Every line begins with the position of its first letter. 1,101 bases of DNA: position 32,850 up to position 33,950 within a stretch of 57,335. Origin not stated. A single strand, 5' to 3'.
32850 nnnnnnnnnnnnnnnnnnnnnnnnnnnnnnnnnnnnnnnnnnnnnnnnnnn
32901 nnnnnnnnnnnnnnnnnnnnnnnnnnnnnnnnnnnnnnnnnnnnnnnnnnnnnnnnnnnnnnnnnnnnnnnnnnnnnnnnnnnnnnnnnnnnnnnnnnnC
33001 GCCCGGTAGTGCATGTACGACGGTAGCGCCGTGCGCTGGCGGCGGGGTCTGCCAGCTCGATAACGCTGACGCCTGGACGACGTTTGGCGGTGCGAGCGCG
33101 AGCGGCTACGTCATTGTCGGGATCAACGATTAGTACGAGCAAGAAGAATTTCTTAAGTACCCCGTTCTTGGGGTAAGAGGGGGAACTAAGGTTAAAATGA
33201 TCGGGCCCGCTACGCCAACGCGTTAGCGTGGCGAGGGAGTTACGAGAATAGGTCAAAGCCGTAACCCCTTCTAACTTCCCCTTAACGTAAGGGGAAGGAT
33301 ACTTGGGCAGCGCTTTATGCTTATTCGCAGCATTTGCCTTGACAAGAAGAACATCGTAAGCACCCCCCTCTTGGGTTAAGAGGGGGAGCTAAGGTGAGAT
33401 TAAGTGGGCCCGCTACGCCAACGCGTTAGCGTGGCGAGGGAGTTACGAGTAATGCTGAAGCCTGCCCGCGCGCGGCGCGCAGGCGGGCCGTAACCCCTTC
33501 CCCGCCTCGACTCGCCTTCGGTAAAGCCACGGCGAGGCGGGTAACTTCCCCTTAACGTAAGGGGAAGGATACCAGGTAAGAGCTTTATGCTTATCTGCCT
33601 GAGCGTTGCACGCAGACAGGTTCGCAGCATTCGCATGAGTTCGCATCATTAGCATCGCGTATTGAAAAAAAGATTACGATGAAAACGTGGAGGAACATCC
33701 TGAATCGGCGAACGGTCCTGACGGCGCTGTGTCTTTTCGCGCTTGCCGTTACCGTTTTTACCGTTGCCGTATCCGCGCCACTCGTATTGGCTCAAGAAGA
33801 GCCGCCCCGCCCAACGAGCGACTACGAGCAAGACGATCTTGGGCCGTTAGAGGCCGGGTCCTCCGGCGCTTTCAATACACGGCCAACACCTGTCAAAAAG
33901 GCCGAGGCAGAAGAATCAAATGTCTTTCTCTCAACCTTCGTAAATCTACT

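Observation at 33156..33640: Duplicated, hairpin-dense intergenic module between the giant gene and the VirB6-like gene, containing expanded relatives of the in-frame element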

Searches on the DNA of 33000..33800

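Call 5: search_rna_families(source=window, start=33000, end=33800, threshold=evalue, max_evalue=10, show_alignments=3)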
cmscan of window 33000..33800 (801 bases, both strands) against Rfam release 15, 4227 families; matches with E-value up to 10: 3.
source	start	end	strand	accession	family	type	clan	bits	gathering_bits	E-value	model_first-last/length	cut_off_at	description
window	33114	33167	+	RF02647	Cis52_sRNA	Gene; sRNA;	-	16.1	56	1.4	1-179/179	no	Ruegeria cis52 sRNA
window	33471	33534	-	RF02235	asX1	Gene; sRNA;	-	16.1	70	9.3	5-70/115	no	Xanthomonadaceae sRNA asX1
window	33533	33551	+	RF02975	DUF3800-XI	Gene; sRNA;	-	11.8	37.8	8.2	1-48/48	no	DUF3800-XI RNA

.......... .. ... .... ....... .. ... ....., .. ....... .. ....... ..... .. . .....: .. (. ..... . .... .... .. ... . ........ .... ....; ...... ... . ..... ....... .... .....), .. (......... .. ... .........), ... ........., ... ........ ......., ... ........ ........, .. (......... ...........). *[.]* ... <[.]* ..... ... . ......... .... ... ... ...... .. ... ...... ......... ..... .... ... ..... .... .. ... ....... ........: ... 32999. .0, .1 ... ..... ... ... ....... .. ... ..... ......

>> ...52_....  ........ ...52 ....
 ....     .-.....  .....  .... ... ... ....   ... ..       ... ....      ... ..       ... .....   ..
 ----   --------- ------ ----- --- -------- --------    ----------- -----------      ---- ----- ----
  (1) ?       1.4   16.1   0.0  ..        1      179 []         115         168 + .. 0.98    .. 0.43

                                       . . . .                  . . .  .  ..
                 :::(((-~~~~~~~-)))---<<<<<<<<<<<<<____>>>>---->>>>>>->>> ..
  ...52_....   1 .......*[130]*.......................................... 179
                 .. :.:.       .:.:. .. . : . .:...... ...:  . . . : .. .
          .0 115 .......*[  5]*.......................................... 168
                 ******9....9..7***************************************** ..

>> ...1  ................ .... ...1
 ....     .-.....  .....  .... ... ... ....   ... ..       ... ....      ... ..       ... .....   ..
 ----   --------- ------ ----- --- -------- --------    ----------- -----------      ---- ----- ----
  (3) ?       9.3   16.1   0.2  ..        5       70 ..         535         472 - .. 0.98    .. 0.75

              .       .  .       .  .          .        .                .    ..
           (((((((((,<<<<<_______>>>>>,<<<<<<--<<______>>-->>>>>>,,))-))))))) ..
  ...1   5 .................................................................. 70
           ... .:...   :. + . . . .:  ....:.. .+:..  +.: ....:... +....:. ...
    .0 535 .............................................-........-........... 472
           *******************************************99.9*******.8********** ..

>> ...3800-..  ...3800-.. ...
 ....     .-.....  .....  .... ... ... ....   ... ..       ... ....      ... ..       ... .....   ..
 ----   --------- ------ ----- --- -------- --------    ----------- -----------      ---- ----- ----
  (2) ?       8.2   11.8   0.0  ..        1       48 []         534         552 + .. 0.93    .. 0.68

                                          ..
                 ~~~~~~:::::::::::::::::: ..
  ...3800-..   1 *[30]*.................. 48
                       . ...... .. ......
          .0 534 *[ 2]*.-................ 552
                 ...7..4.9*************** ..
